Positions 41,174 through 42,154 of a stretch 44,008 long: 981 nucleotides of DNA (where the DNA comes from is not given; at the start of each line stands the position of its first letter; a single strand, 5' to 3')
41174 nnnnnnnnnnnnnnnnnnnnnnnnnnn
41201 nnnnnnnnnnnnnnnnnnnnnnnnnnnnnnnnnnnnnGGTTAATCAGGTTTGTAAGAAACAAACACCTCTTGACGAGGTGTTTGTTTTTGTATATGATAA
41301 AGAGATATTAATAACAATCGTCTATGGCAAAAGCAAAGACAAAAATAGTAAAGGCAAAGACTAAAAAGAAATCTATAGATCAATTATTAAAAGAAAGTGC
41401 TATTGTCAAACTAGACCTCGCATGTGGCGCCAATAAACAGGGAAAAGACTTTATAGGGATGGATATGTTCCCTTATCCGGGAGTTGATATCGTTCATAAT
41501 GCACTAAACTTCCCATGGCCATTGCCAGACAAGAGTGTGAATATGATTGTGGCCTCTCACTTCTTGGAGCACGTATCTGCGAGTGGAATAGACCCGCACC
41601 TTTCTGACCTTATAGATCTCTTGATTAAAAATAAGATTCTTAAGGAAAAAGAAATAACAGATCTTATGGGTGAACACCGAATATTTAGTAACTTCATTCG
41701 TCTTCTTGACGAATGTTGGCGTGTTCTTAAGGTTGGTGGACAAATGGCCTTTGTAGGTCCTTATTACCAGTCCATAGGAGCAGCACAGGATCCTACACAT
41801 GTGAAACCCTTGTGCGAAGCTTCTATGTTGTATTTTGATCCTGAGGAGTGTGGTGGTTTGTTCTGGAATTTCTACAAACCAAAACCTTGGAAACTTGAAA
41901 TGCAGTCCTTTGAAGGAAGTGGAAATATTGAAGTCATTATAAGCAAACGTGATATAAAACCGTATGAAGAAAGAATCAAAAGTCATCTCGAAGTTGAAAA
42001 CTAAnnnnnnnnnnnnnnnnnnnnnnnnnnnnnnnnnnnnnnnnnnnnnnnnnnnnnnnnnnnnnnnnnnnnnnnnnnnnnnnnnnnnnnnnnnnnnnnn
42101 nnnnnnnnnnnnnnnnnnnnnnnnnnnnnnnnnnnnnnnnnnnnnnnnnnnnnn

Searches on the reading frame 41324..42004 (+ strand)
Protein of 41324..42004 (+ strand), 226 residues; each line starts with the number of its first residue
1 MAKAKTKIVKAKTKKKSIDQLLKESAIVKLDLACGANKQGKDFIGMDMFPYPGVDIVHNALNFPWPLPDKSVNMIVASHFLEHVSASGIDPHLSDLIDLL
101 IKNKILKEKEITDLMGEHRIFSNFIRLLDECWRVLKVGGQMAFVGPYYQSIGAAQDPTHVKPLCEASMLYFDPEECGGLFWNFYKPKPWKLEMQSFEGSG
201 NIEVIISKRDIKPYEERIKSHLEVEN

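Call 20: search_protein_families(library=pfam, proteins=[window:41324-42004:+], max_evalue=0.01)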
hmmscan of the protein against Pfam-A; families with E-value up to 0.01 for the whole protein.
window:41324-42004:+ (226 aa): 1 family
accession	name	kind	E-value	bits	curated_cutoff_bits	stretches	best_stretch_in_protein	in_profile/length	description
PF08241.18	Methyltransf_11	-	7e-05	23.8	21.2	0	30-85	24-74/95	Methyltransferase domain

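Call 21: search_protein_families(library=phrogs, proteins=[window:41324-42004:+], max_evalue=0.001)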
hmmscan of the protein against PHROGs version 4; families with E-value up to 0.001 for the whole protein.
window:41324-42004:+ (226 aa): 1 family
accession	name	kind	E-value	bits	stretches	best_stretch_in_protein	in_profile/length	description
phrog_6636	-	other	6e-08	33.3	0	41-95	44-96/177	methyltransferase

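Call 28: search_protein_families(library=ncbifam, proteins=[window:41324-42004:+], max_evalue=0.01)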
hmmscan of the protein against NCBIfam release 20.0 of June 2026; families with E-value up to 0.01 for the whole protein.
window:41324-42004:+ (226 aa): 0 families

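Call 43: search_solved_structures(query=window:41324-42004:+, max_evalue=1)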
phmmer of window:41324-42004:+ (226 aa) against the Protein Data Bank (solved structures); distinct sequences matched with E-value up to 1: 2.
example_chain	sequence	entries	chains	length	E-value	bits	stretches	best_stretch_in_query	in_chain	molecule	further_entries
3dli_A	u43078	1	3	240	0.16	14.6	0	58-87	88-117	methyltransferase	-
6u42_5X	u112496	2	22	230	0.9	12.1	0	74-127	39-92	FAP115 | Flagellar associated protein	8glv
